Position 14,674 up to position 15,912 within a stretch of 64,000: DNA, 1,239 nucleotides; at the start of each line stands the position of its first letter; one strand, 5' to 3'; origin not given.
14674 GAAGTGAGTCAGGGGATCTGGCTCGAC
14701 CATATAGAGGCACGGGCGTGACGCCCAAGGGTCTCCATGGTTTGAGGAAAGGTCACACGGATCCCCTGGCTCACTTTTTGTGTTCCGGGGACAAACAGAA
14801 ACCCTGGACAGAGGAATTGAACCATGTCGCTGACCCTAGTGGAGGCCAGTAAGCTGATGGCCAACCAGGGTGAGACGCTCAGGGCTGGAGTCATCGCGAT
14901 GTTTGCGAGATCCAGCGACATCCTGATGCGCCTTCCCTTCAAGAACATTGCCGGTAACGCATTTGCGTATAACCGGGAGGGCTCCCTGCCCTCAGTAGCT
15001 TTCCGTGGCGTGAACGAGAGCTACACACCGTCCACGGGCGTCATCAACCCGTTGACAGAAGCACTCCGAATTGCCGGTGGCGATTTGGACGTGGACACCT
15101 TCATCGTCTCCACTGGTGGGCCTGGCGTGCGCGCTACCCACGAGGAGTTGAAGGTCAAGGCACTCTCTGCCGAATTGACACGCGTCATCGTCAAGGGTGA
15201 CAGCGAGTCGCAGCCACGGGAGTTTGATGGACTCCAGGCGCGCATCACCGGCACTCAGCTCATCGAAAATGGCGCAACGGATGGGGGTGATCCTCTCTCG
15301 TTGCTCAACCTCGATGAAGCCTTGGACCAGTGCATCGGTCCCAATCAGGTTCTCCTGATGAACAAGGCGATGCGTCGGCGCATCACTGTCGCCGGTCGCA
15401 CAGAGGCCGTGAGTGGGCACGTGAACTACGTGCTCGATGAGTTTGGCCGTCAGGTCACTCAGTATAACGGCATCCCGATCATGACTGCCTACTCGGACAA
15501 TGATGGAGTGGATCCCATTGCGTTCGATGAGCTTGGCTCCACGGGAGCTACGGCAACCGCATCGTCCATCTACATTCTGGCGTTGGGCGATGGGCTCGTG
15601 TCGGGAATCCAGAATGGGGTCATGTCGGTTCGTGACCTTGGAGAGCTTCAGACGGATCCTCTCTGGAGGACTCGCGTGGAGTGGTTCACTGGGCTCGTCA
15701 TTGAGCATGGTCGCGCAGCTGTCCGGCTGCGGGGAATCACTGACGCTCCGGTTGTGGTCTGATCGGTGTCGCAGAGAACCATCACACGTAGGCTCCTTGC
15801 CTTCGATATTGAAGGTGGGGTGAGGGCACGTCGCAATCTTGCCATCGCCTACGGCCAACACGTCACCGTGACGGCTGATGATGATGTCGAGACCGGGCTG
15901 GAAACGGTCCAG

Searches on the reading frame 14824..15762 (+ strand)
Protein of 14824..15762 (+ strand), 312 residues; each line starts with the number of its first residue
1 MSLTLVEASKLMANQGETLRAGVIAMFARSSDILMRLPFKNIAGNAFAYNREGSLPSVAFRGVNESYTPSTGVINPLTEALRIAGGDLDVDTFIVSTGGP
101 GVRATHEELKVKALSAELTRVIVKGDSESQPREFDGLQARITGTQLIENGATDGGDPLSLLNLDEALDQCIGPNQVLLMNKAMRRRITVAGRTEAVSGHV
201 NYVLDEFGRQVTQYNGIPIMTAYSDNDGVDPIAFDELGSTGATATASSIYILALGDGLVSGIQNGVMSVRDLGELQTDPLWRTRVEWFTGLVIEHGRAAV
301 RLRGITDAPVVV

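Call 108: search_protein_families(library=phrogs, proteins=[window:14824-15762:+], max_evalue=0.001)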
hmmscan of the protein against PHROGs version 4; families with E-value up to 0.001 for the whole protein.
window:14824-15762:+ (312 aa): 2 families
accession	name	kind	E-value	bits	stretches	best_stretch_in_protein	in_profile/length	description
phrog_212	-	head and packaging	5.7e-74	250.2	1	1-308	4-296/301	major head protein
phrog_31318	-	unknown function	2.6e-11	44.5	1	163-306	6-145/147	-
